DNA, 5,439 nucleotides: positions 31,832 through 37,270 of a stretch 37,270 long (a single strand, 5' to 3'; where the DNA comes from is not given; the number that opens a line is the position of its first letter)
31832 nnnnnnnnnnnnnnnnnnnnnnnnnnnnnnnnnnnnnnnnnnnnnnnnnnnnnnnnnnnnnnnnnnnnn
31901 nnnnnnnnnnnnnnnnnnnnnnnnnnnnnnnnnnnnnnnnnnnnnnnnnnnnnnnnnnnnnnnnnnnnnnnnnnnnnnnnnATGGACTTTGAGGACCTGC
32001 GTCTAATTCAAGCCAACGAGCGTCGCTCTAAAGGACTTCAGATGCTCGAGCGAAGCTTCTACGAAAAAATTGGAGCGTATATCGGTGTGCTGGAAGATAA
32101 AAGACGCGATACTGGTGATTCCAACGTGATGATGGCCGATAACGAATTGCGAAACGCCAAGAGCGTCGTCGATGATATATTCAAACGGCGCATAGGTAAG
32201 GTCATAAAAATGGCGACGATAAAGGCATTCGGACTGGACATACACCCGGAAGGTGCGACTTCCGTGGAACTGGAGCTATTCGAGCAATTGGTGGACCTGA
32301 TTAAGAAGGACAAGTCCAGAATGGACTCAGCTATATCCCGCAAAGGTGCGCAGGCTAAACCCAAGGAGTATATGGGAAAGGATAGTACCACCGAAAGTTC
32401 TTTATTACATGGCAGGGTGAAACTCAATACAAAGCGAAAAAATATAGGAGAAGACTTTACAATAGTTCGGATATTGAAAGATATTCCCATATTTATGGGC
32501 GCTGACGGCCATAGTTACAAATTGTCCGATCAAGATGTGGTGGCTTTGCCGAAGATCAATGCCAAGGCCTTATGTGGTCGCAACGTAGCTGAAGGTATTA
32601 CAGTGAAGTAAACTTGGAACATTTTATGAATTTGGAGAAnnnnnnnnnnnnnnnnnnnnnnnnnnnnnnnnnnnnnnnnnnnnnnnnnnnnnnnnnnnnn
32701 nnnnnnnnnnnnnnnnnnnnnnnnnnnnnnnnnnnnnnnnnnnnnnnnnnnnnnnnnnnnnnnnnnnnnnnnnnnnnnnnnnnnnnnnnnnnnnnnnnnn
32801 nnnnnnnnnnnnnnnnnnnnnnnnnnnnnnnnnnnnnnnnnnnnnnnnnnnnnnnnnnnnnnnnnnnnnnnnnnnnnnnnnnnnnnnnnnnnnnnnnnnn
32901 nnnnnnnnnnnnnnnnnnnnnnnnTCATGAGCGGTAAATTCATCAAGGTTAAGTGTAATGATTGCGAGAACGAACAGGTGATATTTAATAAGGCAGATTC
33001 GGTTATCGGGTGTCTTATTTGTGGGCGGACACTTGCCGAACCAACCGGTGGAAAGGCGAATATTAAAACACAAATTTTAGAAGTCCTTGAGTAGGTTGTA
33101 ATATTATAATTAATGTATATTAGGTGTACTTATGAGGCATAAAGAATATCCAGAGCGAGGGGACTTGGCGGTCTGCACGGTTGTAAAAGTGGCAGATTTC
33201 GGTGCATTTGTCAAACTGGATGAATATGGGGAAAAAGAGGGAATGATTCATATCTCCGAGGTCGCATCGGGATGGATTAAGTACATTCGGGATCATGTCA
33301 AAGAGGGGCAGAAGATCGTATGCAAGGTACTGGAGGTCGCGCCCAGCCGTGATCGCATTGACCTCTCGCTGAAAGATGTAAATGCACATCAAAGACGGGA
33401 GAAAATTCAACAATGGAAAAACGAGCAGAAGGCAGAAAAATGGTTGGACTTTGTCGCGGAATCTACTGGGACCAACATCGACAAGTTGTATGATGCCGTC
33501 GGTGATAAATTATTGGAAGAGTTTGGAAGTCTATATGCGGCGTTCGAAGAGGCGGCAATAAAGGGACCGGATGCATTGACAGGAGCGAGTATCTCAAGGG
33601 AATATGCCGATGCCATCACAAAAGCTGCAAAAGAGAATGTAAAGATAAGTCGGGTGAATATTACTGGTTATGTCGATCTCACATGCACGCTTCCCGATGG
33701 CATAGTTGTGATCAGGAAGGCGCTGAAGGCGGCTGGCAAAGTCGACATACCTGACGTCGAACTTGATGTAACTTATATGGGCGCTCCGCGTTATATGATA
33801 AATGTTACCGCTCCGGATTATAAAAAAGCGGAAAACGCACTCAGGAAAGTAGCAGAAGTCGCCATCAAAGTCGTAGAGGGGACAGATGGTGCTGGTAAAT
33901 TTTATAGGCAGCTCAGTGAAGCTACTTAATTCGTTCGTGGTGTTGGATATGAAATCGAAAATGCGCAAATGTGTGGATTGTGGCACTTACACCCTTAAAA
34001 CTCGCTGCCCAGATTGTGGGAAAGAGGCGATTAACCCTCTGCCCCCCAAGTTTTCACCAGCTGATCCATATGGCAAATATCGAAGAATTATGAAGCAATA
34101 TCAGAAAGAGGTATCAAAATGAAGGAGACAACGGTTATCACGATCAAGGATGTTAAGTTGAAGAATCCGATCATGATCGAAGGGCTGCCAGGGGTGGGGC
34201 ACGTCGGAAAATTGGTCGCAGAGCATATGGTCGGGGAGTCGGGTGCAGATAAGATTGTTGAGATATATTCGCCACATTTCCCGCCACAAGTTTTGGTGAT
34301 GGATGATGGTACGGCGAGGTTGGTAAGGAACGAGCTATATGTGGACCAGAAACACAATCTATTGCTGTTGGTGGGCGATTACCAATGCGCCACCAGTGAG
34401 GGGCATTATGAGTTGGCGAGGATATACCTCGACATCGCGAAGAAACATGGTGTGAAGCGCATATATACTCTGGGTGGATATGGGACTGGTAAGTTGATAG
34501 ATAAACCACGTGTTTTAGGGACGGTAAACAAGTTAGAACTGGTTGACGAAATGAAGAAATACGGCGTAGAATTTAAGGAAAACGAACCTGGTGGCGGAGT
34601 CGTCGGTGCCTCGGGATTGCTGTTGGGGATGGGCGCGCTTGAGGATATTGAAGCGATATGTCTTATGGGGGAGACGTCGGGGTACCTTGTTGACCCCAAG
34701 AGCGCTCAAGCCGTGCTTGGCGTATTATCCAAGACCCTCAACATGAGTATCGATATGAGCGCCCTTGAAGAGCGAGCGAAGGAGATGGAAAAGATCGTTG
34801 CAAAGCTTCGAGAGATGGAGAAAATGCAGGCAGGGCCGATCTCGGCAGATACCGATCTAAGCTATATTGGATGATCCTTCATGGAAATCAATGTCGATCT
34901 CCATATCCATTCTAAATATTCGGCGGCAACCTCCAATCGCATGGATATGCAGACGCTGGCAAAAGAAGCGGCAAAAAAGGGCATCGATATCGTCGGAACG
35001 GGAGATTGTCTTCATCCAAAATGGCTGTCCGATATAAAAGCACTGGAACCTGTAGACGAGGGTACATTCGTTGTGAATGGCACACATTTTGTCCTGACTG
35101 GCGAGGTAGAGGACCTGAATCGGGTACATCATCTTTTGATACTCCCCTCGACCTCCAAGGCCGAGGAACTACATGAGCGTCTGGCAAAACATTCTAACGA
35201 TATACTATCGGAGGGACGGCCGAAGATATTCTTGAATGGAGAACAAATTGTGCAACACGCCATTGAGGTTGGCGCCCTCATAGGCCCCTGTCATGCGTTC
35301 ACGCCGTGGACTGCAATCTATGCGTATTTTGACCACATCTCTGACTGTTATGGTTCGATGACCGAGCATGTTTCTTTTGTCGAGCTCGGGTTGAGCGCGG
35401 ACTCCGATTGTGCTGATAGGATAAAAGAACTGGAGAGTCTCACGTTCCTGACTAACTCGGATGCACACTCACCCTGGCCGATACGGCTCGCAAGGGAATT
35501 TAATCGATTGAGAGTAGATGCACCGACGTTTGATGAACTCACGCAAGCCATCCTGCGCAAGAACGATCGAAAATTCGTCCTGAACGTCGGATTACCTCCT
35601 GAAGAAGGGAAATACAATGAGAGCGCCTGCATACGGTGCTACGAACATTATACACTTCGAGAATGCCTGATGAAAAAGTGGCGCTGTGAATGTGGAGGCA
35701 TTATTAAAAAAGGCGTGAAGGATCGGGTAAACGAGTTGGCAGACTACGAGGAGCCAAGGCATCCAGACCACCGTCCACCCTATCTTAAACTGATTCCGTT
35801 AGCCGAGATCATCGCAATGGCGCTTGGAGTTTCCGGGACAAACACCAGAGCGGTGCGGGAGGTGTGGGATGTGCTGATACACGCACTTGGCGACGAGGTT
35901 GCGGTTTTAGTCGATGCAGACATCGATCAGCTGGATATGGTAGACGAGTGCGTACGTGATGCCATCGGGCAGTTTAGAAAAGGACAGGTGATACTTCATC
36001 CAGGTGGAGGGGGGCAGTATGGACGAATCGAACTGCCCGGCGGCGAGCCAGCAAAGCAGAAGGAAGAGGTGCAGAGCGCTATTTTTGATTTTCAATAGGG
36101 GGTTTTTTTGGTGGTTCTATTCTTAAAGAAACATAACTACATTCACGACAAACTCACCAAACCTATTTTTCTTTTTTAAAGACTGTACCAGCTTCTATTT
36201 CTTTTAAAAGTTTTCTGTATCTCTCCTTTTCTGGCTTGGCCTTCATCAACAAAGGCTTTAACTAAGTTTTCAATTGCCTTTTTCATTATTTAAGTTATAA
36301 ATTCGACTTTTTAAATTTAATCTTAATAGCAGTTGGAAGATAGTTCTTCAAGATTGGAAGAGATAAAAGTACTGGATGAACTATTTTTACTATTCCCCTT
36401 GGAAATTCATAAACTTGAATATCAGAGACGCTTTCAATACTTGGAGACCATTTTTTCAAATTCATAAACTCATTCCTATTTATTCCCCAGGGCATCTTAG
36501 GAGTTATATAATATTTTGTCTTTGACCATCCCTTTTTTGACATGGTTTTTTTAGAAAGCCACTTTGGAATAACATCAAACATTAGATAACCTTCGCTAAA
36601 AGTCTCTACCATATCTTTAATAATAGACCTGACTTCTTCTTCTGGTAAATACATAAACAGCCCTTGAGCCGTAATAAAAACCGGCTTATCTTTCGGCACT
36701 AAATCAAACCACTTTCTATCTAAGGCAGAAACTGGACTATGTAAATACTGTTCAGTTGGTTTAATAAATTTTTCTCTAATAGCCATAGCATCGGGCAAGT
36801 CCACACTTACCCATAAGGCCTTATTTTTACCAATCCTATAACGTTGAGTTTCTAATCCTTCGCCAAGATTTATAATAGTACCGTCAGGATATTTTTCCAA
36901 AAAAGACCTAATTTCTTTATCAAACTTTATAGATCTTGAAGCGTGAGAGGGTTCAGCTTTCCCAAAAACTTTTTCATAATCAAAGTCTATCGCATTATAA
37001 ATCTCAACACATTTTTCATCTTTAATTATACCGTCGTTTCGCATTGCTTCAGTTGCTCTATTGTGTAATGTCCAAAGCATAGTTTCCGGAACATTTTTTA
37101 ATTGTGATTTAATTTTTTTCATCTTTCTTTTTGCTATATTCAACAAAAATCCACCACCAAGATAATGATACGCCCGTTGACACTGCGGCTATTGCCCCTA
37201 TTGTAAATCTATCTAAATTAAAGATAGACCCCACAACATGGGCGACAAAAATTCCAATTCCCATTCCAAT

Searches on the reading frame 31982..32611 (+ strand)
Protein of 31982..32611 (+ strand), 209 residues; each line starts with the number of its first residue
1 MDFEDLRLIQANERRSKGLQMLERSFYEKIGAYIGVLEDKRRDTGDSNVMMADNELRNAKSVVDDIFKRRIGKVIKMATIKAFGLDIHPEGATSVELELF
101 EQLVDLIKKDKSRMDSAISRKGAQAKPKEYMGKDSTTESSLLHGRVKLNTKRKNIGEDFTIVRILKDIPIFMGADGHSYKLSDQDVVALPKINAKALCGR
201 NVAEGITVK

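Call 73: search_protein_families(library=pfam, proteins=[window:31982-32611:+], max_evalue=0.001)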
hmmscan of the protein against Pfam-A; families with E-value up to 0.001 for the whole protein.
window:31982-32611:+ (209 aa): 1 family
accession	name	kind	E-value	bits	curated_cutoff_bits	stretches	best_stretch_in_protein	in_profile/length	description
PF22090.1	Gins51_C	-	3.4e-06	27.2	27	1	161-204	2-46/48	Gins51, C-terminal domain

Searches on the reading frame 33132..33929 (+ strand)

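Call 73: search_protein_families(library=pfam, proteins=[window:33132-33929:+], max_evalue=0.001)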
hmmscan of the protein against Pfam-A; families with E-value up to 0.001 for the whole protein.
window:33132-33929:+ (265 aa): 2 families
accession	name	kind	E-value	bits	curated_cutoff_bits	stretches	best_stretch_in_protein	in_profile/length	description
PF07541.17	EIF_2_alpha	-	4.7e-34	117.2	22.8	1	119-230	1-114/114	Eukaryotic translation initiation factor 2 alpha subunit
PF00575.29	S1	-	2.3e-11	44.3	22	1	7-81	2-74/74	S1 RNA binding domain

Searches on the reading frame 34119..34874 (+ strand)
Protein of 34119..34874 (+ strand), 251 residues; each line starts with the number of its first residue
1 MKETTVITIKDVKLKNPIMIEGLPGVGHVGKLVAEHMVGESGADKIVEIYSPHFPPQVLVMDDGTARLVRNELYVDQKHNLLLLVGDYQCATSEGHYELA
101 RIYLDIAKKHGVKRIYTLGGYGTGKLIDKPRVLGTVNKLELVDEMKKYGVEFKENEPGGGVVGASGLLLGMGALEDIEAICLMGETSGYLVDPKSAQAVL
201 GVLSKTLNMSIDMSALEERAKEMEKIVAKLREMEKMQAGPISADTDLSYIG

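Call 73: search_protein_families(library=pfam, proteins=[window:34119-34874:+], max_evalue=0.001)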
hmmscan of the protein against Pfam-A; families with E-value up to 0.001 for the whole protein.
window:34119-34874:+ (251 aa): 1 family
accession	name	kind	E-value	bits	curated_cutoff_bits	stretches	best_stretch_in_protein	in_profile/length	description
PF09754.15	PAC2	-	5.6e-59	200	25.8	1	19-230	1-214/215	PAC2 family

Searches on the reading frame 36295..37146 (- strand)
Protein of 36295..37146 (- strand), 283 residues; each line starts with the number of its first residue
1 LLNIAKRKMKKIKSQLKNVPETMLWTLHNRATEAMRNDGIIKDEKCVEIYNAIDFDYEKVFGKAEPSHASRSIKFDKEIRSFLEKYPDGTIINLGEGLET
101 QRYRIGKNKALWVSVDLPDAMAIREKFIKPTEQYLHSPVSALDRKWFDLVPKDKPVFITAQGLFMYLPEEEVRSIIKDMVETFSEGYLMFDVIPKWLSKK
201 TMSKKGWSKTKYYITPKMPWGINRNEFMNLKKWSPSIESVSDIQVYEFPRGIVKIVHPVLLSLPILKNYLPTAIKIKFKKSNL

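Call 73: search_protein_families(library=pfam, proteins=[window:36295-37146:-], max_evalue=0.001)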
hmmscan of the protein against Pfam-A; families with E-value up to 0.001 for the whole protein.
window:36295-37146:- (283 aa): 1 family
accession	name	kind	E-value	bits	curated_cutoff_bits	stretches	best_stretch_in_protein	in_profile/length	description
PF04072.20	LCM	-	1.6e-05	25.3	22.3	1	59-178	56-185/187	Leucine carboxyl methyltransferase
